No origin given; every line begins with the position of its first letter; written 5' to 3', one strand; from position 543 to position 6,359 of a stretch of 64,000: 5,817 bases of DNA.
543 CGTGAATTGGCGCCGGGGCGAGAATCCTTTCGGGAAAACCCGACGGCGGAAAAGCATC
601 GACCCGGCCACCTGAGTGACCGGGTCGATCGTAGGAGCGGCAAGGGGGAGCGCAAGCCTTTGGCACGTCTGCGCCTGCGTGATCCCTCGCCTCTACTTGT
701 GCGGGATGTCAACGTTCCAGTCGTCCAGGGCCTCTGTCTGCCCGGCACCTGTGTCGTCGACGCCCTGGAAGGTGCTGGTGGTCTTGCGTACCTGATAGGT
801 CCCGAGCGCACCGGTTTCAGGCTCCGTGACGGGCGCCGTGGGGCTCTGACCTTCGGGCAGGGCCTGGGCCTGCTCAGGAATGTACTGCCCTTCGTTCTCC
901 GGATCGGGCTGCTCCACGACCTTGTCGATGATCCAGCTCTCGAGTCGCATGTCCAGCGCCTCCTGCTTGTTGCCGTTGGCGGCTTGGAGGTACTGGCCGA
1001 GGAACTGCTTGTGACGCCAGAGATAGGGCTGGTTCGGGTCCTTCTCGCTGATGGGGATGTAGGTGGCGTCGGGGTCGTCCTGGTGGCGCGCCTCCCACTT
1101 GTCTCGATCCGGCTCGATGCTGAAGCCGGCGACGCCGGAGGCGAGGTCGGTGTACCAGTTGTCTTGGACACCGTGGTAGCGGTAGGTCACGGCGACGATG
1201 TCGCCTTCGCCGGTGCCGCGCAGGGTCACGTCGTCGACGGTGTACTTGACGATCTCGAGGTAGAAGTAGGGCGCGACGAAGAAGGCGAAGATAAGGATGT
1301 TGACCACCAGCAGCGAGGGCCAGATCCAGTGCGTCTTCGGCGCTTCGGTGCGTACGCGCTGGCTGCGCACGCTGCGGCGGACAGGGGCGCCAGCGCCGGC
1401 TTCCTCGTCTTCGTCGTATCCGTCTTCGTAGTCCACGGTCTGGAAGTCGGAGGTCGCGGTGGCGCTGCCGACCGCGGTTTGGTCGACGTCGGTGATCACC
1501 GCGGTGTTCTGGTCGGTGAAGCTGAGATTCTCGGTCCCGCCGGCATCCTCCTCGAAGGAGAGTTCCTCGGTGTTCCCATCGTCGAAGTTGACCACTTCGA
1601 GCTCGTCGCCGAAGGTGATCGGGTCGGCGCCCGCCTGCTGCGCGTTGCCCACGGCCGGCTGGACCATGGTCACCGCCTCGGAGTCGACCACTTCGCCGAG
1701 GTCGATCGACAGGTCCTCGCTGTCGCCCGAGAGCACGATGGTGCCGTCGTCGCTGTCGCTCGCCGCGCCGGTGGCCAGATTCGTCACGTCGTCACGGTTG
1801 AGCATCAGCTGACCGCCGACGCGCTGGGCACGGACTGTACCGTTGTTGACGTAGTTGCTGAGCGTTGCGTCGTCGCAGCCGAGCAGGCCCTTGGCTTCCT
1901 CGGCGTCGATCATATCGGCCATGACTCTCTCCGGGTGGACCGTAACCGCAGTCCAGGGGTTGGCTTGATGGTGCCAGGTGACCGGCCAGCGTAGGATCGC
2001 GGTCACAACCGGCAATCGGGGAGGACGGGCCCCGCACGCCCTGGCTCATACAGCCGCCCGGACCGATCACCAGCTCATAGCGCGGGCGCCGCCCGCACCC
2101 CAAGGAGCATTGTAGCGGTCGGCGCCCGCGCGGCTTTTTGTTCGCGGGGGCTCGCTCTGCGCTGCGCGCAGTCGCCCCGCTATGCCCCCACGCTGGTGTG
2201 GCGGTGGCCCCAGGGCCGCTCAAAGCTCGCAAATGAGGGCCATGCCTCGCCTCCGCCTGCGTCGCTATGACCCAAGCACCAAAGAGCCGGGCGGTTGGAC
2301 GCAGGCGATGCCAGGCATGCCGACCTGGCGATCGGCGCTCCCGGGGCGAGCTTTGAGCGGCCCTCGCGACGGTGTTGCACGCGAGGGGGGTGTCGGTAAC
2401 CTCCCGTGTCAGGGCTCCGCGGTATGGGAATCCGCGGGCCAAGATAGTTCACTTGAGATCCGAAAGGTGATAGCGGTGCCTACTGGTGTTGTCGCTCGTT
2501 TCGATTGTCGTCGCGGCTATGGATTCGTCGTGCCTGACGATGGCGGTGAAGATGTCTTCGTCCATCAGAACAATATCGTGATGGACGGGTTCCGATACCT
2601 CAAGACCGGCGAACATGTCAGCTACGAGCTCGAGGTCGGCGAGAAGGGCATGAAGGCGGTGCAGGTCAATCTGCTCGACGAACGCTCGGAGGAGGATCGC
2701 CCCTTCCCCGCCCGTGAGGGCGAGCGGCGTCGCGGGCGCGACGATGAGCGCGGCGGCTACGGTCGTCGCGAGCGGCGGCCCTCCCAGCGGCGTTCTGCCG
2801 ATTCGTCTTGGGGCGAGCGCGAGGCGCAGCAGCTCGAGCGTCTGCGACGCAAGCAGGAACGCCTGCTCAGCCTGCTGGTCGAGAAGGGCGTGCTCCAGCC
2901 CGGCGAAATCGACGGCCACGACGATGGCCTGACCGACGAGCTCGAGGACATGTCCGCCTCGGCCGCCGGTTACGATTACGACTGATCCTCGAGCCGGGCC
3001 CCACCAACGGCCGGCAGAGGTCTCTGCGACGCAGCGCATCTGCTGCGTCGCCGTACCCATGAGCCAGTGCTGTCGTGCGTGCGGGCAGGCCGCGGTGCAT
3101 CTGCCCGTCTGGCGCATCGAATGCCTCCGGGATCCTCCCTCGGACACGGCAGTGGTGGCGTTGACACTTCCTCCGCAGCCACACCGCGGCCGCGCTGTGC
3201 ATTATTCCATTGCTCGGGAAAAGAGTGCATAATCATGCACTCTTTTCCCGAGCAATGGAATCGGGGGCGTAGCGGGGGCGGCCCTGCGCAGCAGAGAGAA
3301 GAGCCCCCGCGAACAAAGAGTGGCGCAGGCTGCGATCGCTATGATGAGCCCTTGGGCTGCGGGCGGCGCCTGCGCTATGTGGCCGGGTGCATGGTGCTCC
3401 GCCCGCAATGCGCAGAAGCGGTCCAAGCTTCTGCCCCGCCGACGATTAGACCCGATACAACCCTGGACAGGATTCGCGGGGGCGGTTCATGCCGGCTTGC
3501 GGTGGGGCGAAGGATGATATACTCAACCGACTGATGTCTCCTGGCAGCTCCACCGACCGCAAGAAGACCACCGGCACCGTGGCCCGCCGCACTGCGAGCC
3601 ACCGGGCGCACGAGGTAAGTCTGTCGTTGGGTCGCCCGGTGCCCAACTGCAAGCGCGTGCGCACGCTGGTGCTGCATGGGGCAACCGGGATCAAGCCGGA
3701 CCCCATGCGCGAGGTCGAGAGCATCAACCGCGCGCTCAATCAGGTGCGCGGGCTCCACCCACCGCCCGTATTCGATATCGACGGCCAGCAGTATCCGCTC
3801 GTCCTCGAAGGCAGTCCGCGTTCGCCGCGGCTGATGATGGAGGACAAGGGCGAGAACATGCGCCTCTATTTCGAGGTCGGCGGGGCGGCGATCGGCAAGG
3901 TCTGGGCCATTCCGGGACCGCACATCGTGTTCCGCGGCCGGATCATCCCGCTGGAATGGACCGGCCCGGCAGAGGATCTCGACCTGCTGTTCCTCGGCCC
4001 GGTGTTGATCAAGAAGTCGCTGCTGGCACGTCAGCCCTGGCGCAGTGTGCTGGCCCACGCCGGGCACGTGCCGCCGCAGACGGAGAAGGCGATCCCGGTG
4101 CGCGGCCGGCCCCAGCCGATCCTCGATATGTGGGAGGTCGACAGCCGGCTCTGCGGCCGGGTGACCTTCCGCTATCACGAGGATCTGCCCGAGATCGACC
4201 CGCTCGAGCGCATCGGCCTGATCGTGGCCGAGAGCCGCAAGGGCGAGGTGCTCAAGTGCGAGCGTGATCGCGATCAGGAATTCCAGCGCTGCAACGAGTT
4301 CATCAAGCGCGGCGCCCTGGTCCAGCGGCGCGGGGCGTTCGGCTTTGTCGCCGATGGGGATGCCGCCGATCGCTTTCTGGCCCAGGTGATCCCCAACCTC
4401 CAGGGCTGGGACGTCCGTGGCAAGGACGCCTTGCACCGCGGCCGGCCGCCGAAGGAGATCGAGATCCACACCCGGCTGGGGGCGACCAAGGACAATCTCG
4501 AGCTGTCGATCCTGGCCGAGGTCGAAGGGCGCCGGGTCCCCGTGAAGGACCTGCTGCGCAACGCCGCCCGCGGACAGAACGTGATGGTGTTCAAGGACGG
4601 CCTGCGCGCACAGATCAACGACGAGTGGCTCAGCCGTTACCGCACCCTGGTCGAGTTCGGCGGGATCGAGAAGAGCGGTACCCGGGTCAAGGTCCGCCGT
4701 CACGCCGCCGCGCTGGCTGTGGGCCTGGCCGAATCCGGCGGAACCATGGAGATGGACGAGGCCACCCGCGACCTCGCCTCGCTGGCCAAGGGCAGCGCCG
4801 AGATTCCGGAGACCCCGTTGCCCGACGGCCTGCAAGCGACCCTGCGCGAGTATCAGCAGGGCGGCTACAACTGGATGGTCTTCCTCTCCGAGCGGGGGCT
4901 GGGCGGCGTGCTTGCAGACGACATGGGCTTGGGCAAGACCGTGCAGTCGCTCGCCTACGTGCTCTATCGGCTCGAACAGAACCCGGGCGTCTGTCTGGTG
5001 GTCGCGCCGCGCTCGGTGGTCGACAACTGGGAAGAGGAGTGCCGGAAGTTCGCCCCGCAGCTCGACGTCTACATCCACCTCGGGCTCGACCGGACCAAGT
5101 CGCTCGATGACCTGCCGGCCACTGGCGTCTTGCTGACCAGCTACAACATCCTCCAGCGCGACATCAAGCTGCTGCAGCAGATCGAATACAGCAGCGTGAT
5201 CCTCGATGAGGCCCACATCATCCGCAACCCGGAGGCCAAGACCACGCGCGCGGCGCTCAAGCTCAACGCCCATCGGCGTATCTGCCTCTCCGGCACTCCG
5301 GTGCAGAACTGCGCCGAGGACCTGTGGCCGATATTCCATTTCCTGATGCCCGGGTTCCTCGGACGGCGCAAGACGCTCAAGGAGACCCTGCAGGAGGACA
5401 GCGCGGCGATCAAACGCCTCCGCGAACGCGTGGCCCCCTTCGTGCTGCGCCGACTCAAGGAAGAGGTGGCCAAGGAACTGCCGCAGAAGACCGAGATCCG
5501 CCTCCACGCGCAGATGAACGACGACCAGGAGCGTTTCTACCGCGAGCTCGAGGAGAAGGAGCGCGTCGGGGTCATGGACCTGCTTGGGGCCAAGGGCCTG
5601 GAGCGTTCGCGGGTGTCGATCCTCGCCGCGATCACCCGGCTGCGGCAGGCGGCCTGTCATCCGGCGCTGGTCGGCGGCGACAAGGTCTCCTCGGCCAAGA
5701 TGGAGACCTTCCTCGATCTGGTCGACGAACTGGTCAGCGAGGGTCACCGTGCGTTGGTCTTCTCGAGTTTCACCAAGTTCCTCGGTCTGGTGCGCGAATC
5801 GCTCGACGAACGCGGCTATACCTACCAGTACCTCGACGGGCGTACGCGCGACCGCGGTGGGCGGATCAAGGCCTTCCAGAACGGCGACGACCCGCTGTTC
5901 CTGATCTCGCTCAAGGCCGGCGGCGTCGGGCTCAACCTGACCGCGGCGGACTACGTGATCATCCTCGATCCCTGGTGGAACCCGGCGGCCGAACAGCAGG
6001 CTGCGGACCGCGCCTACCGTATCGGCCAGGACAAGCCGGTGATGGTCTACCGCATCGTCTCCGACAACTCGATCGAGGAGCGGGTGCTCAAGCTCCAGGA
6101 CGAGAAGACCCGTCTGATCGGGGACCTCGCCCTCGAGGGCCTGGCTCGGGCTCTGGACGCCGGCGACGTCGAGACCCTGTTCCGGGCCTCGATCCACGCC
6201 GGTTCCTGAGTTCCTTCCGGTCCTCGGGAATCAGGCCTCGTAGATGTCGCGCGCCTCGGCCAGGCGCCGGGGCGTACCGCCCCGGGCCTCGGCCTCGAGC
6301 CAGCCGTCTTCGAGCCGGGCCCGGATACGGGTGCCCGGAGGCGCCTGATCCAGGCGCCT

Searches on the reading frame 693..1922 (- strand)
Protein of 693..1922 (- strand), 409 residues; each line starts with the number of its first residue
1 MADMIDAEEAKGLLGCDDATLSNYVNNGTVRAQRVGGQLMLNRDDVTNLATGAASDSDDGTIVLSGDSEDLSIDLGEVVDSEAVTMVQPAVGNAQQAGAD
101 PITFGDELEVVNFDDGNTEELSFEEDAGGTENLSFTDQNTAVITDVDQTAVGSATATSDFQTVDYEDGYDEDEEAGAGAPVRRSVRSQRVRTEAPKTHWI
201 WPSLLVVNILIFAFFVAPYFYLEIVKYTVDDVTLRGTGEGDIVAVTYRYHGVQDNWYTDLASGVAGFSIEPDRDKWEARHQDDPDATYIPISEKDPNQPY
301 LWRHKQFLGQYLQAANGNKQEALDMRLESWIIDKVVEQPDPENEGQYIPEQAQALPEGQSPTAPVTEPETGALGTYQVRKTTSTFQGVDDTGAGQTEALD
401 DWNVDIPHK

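Call 13: search_protein_families(library=pfam, proteins=[window:693-1922:-])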
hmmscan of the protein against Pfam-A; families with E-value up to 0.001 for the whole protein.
window:693-1922:- (409 aa): 1 family
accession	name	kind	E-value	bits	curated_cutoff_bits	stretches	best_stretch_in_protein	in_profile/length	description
PF12728.13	HTH_17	-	0.00092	19.9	27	0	6-46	3-43/51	Helix-turn-helix domain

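Call 59: find_encoding_contigs(protein=window:693-1922:-, flank=10000, max_places=6)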
Protein window:693-1922:- (409 aa): 2 contigs read that carry it; 2 places shown.
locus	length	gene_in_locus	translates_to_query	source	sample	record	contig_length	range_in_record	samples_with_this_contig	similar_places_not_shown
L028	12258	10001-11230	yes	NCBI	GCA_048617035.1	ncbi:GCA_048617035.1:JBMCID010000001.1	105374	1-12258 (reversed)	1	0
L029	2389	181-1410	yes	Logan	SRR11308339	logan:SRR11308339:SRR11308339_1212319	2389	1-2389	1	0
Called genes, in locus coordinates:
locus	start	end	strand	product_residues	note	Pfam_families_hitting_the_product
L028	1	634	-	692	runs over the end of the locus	PF01594:AI-2E_transport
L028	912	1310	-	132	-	-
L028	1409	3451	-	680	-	PF07714:PK_Tyr_Ser-Thr, PF00069:Pkinase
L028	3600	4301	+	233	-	-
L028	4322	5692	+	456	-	PF13742:tRNA_anti_2, PF01336:tRNA_anti-codon, PF02601:Exonuc_VII_L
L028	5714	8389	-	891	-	PF00176:SNF2-rel_dom, PF04851:ResIII, PF00271:Helicase_C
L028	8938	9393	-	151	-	PF00313:CSD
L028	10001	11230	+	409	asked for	-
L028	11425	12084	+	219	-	PF00691:OmpA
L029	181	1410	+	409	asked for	-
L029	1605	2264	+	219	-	PF00691:OmpA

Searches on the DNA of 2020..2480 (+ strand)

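Call 12: search_rna_families(source=window, start=2020, end=2480, threshold=evalue, max_evalue=10)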
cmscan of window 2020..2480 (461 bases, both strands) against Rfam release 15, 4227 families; matches with E-value up to 10: 2.
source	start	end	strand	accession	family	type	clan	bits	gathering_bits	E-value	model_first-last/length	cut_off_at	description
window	2080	2131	-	RF04159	MIR1437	Gene; miRNA;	-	18.2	168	1.2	1-192/192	no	MIR1437 microRNA precursor family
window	2083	2128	-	RF00926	MIR1151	Gene; miRNA;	-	17.2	90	6.8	1-110/110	no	MIR1151 microRNA precursor family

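Call 51: build_rna_model(alignment_id=A3)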
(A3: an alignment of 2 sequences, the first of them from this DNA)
Model R1 built from alignment A3 (2 sequences, 168 columns); structure: RNAalifold consensus.
model positions 168; base pairs 40; branch points 1; effective number of sequences 0.98; information 0.589 bits per position. Calibrated on 0.2 Mb of random sequence (short: E-values are rough).
structure used (alignment columns):
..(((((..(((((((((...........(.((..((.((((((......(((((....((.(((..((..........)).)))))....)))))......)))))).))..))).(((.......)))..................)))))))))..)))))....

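Call 52: search_with_rna_model(model_id=R1, source=window, filters=off, max_evalue=10)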
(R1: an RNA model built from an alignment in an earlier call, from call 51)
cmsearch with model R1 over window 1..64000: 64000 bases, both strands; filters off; matches with E-value up to 10: 140.
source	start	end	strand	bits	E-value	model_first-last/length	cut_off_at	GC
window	2210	2367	+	179.6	5.2e-34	1-168/168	no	0.7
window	20875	21061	+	139.2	5.2e-26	8-159/168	no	0.61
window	20899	20982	-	32.4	7.6e-05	32-115/168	no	0.68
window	2208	2366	-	27.3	0.00078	1-168/168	no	0.7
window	20990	21043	-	15.4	0.18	1-168/168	no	0.57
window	3208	3259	+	14.5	0.27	1-168/168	no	0.46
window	49059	49154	+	14.2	0.31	1-168/168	no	0.66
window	22309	22359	+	14.2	0.31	1-168/168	no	0.76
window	3206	3257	-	13.7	0.39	1-168/168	no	0.46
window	21498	21618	+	13.2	0.5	1-168/168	no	0.69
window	6857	7019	+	12.9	0.57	1-168/168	no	0.69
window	48382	48466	-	12.8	0.59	1-168/168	no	0.72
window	13251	13285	+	12.8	0.59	1-168/168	no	0.86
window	48910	48946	-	12.8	0.59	1-168/168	no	0.7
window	21496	21617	-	12.8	0.59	1-168/168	no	0.69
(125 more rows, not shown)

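Call 76: search_with_rna_model(model_id=R1, sources=[L036, L023, L026, L032, L031], max_evalue=1)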
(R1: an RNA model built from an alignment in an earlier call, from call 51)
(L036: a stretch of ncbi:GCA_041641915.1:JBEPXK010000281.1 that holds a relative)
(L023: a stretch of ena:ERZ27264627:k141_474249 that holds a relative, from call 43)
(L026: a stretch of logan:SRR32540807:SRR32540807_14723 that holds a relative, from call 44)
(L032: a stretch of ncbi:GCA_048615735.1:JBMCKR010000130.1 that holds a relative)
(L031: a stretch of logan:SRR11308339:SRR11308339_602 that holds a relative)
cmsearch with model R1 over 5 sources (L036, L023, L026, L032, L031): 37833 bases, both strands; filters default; matches with E-value up to 1: 2.
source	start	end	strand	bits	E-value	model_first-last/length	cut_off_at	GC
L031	1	114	+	40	1.4e-06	90-168/168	5'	0.61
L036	1715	1831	+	11.5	0.64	1-168/168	no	0.68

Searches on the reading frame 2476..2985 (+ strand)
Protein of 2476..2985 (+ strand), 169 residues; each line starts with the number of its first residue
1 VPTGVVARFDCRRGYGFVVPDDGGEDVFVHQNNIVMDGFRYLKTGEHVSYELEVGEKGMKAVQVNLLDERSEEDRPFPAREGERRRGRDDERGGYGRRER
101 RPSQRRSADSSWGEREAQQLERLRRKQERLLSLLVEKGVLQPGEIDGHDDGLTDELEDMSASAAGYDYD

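Call 13: search_protein_families(library=pfam, proteins=[window:2476-2985:+])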
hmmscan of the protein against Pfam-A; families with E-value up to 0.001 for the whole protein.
window:2476-2985:+ (169 aa): 2 families
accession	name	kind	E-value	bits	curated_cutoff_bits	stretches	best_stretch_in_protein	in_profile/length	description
PF00313.28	CSD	-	3.2e-20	72.2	27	1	3-66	2-65/66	'Cold-shock' DNA-binding domain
PF08206.17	OB_RNB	-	6.7e-06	26.1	24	1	12-34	7-29/58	Ribonuclease B OB domain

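Call 14: find_encoding_contigs(protein=window:2476-2982:+, flank=10000, max_places=6)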
Protein window:2476-2982:+ (169 aa): no gene with exactly this product is on record in the collection.

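Call 16: find_encoding_contigs(protein=window:2476-2982:+, flank=10000, max_places=6)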
Protein seq(169 aa) (169 aa): no gene with exactly this product is on record in the collection.

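Call 19: find_homologous_proteins(query=window:2476-2982:+, max_evalue=1e-10)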
Query seq(169 aa) (169 aa): 395 proteins with E <= 1e-10 among 985 candidates; the best 120 are listed.
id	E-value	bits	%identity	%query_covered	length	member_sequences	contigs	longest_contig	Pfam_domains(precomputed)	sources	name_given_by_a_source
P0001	4.1e-91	321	99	89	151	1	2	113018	PF00313.29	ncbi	ncbi:MAG: cold-shock protein [Planctomycetota bacterium]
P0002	1.5e-52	196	64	87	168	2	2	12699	PF00313.29,PF08206.18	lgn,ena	-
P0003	7.6e-52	194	63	97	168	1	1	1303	PF00313.29,PF08206.18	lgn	-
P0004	2.3e-51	192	68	87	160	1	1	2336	PF00313.29,PF08206.18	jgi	-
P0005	3.5e-51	191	65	90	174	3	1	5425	PF00313.29,PF08206.18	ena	-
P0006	2.8e-50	188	68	87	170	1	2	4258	PF00313.29,PF08206.18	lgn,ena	-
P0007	9.6e-50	187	65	88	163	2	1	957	PF00313.29,PF08206.18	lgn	-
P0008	1.3e-49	186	61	91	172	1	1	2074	PF00313.29,PF08206.18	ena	-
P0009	3.7e-49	185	60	87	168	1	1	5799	PF00313.29,PF08206.18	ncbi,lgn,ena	-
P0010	1.8e-48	183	65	87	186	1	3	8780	PF00313.29,PF08206.18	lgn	-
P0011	3.9e-48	181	58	99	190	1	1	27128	PF00313.29,PF08206.18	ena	-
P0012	6.7e-48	181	66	87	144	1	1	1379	PF00313.29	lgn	-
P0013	3.0e-47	179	58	96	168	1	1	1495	PF00313.29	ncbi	-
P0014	3.1e-47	179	58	87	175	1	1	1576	PF00313.29,PF08206.18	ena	-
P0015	3.7e-47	178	58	97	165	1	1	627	PF00313.29,PF08206.18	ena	-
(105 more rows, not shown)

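Call 20: find_encoding_contigs(protein=P0001, flank=10000, max_places=6)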
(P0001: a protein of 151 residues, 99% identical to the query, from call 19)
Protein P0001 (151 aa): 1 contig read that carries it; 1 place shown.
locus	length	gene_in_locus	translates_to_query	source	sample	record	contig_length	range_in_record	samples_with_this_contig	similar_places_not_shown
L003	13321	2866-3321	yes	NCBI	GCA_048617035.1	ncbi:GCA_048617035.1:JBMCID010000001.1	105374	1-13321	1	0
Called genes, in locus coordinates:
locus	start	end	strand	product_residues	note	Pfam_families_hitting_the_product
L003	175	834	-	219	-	PF00691:OmpA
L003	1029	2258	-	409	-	-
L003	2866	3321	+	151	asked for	PF00313:CSD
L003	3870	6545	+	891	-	PF00176:SNF2-rel_dom, PF04851:ResIII, PF00271:Helicase_C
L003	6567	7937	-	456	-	PF13742:tRNA_anti_2, PF01336:tRNA_anti-codon, PF02601:Exonuc_VII_L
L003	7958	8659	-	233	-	-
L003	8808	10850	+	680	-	PF07714:PK_Tyr_Ser-Thr, PF00069:Pkinase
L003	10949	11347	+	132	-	-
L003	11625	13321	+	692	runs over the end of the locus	PF01594:AI-2E_transport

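Call 43: find_encoding_contigs(protein=P0002, flank=6000, max_places=3)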
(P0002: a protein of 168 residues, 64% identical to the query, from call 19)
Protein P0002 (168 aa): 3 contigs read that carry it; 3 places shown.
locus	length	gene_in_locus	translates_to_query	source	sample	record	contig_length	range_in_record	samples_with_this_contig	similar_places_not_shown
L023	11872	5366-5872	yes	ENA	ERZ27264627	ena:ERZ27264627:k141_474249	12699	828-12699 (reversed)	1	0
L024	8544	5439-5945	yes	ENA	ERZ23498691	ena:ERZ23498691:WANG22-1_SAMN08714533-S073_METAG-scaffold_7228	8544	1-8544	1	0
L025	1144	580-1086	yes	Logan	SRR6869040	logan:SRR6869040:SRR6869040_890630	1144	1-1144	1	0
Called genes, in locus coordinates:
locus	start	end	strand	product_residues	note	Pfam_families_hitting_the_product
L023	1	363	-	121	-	?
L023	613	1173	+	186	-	PF04542:Sigma70_r2, PF08281:Sigma70_r4_2, PF04545:Sigma70_r4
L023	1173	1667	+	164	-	PF13490:zf-HC2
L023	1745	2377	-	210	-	PF00691:OmpA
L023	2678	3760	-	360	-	-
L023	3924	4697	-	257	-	PF04305:DUF455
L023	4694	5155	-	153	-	-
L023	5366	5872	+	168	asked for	PF00313:CSD, PF08206:OB_RNB (weak)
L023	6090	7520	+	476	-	PF00479:G6PD_N, PF02781:G6PD_C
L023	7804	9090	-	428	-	PF03331:LpxC, PF22817:ApeP-like, PF07977:FabA, PF22818:ApeI-like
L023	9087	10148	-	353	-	PF25087:GMPPB_C (faint), PF04613:LpxD, PF25084:LbH_EIF2B (weak), PF00132:Hexapep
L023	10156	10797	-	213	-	PF03938:OmpH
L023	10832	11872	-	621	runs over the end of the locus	?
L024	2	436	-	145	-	?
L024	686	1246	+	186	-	PF04542:Sigma70_r2, PF08281:Sigma70_r4_2, PF04545:Sigma70_r4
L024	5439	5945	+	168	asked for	PF00313:CSD, PF08206:OB_RNB (weak)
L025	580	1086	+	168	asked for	PF00313:CSD, PF08206:OB_RNB (weak)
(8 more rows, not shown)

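Call 44: find_encoding_contigs(protein=P0010, flank=6000, max_places=3)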
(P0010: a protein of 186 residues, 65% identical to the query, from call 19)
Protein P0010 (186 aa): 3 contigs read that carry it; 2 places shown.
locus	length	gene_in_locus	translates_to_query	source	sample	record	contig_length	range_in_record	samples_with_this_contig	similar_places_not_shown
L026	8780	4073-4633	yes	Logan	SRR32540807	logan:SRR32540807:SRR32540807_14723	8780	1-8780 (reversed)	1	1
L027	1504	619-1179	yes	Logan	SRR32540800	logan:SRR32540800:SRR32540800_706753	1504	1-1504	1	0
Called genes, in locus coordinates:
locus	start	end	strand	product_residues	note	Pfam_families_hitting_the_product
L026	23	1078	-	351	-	-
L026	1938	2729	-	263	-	PF04305:DUF455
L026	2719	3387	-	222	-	PF01510:Amidase_2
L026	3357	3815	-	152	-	-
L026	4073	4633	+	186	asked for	PF00313:CSD, PF08206:OB_RNB (weak)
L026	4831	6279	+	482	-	PF00479:G6PD_N, PF02781:G6PD_C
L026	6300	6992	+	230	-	PF01182:Glucosamine_iso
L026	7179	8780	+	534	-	?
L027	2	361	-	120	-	?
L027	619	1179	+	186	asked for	PF00313:CSD, PF08206:OB_RNB (weak)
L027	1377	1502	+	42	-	?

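Call 58: list_cluster_members(proteins=[P0001])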
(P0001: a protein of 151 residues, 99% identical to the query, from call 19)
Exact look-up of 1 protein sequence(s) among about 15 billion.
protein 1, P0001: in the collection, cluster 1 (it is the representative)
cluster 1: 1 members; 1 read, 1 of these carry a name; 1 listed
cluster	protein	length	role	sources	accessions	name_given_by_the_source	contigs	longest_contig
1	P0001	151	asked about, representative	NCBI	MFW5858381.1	MAG: cold-shock protein [Planctomycetota bacterium]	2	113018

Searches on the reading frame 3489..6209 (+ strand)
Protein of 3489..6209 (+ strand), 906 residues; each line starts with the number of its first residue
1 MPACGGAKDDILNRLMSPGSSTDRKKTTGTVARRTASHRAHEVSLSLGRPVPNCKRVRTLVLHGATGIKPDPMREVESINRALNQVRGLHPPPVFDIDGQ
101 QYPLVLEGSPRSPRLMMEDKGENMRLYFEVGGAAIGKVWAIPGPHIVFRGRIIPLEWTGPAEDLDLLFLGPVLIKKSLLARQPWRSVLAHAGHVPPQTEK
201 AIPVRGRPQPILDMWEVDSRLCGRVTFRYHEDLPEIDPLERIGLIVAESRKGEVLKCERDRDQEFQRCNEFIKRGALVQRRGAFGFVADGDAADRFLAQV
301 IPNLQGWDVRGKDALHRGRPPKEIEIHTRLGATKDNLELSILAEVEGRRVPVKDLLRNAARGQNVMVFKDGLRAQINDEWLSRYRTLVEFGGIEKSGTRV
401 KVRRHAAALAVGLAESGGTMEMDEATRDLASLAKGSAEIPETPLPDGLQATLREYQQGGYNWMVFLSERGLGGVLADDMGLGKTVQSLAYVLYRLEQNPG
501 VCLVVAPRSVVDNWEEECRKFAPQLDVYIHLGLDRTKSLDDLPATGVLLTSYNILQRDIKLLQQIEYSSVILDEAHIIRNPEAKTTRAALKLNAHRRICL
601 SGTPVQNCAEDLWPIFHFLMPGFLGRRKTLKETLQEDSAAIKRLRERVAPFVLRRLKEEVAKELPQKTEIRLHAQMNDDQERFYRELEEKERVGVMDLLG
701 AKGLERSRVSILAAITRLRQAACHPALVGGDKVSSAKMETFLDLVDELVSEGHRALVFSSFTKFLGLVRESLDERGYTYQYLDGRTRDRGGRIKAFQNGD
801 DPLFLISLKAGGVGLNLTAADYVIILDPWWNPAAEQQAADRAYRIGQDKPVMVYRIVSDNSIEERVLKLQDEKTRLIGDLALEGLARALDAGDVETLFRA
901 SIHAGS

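Call 13: search_protein_families(library=pfam, proteins=[window:3489-6209:+])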
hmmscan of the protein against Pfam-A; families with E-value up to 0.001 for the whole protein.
window:3489-6209:+ (906 aa): 3 families
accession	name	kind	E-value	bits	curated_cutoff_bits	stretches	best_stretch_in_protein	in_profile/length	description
PF00176.29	SNF2-rel_dom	-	9.3e-68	228.9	24.9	1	455-726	1-289/290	SNF2-related domain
PF00271.37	Helicase_C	-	7.7e-21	74.9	23.5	1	737-846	2-110/110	Helicase conserved C-terminal domain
PF04851.21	ResIII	-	6.5e-08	33.1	22.5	1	451-605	3-163/164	Type III restriction enzyme, res subunit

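Call 69: find_encoding_contigs(protein=window:3534-6209:+, flank=10000, max_places=8)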
Protein window:3534-6209:+ (891 aa): 1 contig read that carries it; 1 place shown.
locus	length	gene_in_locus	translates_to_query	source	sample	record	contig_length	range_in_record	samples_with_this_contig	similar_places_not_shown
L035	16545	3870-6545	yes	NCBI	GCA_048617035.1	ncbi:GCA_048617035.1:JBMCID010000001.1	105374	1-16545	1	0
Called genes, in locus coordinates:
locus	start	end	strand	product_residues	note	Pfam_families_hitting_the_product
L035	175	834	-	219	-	PF00691:OmpA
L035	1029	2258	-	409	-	-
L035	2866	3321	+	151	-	PF00313:CSD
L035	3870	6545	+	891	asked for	PF00176:SNF2-rel_dom, PF04851:ResIII, PF00271:Helicase_C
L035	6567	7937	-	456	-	PF13742:tRNA_anti_2, PF01336:tRNA_anti-codon, PF02601:Exonuc_VII_L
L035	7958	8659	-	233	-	-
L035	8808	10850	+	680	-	PF07714:PK_Tyr_Ser-Thr, PF00069:Pkinase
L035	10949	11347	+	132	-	-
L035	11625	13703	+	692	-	PF01594:AI-2E_transport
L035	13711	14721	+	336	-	PF17792:ThiD2, PF02581:TMP-TENI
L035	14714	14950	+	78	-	-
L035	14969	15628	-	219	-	-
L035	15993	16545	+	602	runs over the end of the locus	-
